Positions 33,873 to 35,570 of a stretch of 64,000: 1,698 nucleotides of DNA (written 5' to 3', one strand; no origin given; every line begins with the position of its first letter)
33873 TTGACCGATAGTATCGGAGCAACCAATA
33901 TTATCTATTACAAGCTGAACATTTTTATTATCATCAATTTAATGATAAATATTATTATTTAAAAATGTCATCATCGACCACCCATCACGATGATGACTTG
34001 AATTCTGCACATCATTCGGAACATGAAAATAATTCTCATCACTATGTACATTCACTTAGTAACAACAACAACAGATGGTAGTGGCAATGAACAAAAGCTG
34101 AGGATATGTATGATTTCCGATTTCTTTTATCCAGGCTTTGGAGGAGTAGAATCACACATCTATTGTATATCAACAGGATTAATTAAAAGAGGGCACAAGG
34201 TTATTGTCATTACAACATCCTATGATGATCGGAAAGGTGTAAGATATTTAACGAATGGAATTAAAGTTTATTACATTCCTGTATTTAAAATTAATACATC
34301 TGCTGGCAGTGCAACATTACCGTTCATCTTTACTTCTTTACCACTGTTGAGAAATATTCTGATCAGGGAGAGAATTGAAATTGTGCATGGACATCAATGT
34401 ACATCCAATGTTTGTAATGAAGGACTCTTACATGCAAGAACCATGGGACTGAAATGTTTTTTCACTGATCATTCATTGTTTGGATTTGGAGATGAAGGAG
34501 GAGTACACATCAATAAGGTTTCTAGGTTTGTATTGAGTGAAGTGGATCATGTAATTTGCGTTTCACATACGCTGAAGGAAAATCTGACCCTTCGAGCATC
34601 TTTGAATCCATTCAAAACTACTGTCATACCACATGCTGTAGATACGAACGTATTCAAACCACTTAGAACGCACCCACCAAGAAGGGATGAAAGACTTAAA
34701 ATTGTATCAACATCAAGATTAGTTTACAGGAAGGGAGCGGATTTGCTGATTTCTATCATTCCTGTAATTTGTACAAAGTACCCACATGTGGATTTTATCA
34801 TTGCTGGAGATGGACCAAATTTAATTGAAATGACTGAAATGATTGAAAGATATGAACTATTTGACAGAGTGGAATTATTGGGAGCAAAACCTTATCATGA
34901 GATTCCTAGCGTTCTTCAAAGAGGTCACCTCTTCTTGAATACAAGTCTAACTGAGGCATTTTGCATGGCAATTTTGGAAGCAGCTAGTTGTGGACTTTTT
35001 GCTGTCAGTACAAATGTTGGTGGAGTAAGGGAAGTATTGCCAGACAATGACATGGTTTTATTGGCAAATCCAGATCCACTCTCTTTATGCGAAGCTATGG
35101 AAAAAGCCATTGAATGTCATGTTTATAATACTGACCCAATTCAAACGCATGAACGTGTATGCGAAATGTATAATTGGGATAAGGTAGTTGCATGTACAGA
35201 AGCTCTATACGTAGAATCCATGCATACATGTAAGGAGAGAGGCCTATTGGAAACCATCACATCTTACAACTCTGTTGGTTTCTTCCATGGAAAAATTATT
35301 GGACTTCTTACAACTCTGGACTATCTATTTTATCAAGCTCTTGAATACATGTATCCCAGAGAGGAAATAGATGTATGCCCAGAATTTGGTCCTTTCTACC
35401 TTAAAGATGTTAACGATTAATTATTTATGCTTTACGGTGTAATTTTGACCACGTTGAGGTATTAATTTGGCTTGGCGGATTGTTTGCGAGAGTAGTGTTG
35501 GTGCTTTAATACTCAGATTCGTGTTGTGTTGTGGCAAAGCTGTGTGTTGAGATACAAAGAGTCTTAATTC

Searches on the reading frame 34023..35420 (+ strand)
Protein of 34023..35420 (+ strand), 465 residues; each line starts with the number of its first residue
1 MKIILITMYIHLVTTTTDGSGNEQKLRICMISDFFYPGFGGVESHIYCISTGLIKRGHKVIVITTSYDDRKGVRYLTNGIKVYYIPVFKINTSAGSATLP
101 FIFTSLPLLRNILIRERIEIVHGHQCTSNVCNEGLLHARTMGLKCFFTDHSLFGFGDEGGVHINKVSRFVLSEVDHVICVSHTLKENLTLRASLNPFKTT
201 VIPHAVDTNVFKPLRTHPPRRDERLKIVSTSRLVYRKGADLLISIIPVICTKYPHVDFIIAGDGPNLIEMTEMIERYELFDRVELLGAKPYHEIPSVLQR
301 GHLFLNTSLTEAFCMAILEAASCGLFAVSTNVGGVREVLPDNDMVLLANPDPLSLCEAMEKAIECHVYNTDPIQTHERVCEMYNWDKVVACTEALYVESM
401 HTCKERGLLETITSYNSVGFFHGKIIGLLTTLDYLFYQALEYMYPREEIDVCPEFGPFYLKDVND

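Call 23: search_protein_families(library=pfam, proteins=[window:34023-35420:+], max_evalue=0.001)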
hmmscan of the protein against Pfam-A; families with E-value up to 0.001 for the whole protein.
window:34023-35420:+ (465 aa): 7 families
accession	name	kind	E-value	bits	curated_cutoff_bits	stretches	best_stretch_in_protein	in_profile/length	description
PF08288.18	PIGA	-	2e-38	131.4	27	1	66-157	2-90/90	PIGA (GPI anchor biosynthesis)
PF00534.26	Glycos_transf_1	-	3e-28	99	26.4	1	219-366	10-159/172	Glycosyl transferases group 1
PF13439.12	Glyco_transf_4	-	4.4e-26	92.4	28.5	1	39-209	1-169/170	Glycosyltransferase Family 4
PF13692.12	Glyco_trans_1_4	-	5.1e-24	85.6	27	1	226-363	3-140/142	Glycosyl transferases group 1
PF13579.12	Glyco_trans_4_4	-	3.3e-10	41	29.7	1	40-203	1-156/158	Glycosyl transferase 4-like domain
PF13524.12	Glyco_trans_1_2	-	5.3e-06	26.9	25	1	254-361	13-106/144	Glycosyl transferase-like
PF20706.3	GT4-conflict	-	4.1e-05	23.2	26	1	165-342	138-323/385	Family 4 Glycosyltransferase in conflict systems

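Call 58: find_encoding_contigs(protein=window:34023-35417:+, flank=1000, max_places=3)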
Protein window:34023-35417:+ (465 aa): no gene with exactly this product is on record in the collection.

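Call 59: find_homologous_proteins(query=window:34023-35417:+, max_evalue=1e-30)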
Query window:34023-35417:+ (465 aa): 3891 proteins with E <= 1e-30 among 8000 candidates; the best 120 are listed.
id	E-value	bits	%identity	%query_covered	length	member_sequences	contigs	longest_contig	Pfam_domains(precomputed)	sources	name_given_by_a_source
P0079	0.0e+0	1074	100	100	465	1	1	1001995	PF08288.19,PF00534.27,PF13579.13,PF13524.13,PF13439.13,PF13692.13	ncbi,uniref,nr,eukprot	ncbi:N-acetylglucosaminyl-phosphatidylinositol biosynthetic protein [Naegleria gruberi]|uniref:phosp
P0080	3.3e-222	756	71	96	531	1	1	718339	PF08288.19,PF00534.27,PF13579.13,PF13524.13,PF13439.13,PF20706.4,PF13692.13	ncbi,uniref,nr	ncbi:hypothetical protein C9374_001640 [Naegleria lovaniensis]|uniref:Phosphatidylinositol N-acetylg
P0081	2.0e-216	737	71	93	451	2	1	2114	PF08288.19,PF00534.27,PF13579.13,PF13439.13,PF20706.4,PF13692.13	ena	-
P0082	4.4e-213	726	69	94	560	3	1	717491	PF08288.19,PF00534.27,PF13579.13,PF13524.13,PF13439.13,PF20706.4,PF13692.13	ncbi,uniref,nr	ncbi:hypothetical protein FDP41_003814 [Naegleria fowleri]|uniref:Phosphatidylinositol N-acetylgluco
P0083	2.2e-207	707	66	97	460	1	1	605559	PF08288.19,PF00534.27,PF13579.13,PF13439.13,PF20706.4,PF13692.13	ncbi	ncbi:hypothetical protein ABK040_007176 [Willaertia magna]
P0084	1.7e-162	559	56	92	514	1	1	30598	PF08288.19,PF00534.27,PF13579.13,PF13524.13,PF13439.13,PF20706.4,PF13692.13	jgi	jgi:phosphatidylinositol glycan class A protein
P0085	3.0e-162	559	57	93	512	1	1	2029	PF08288.19,PF00534.27,PF13579.13,PF13524.13,PF13439.13,PF13692.13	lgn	-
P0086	7.4e-159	547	56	92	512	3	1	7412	PF08288.19,PF00534.27,PF13579.13,PF13524.13,PF13439.13,PF13692.13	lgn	-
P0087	9.8e-157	540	54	95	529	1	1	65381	PF08288.19,PF00534.27,PF13579.13,PF13524.13,PF13439.13,PF13692.13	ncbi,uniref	ncbi:N-acetylglucosaminyl-phosphatidylinositol biosynthetic protein [Acrasis kona]|uniref:phosphatid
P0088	3.3e-153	529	57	43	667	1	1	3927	PF08288.19,PF00534.27,PF13579.13,PF13439.13,PF13692.13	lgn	-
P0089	2.9e-149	516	52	95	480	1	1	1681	PF08288.19,PF00534.27,PF13579.13,PF13524.13,PF13439.13,PF13692.13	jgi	-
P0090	4.8e-147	508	54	92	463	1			PF08288.19,PF00534.27,PF13579.13,PF13524.13,PF13439.13,PF20706.4,PF13692.13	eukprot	eukprot:GGOE01014843.1.p1 GENE.GGOE01014843.1~~GGOE01014843.1.p1 ORF type:complete len:464 (+),score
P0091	9.2e-147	508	52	97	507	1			PF08288.19,PF00534.27,PF13579.13,PF13524.13,PF13439.13,PF20706.4,PF13692.13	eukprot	eukprot:ANDGO_04522.mRNA.1 Phosphatidylinositol N-acetylglucosaminyltransferase gpi3 subunit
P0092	6.6e-146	505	50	95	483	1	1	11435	PF08288.19,PF00534.27,PF13579.13,PF13439.13,PF20706.4,PF13692.13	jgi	jgi:phosphatidylinositol glycan class A protein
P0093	6.7e-143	495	52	93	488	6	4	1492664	PF08288.19,PF00534.27,PF13579.13,PF13524.13,PF13439.13,PF13692.13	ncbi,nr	ncbi:hypothetical protein BDV3_006470 [Batrachochytrium dendrobatidis]|nr:Phosphatidylinositol N-ace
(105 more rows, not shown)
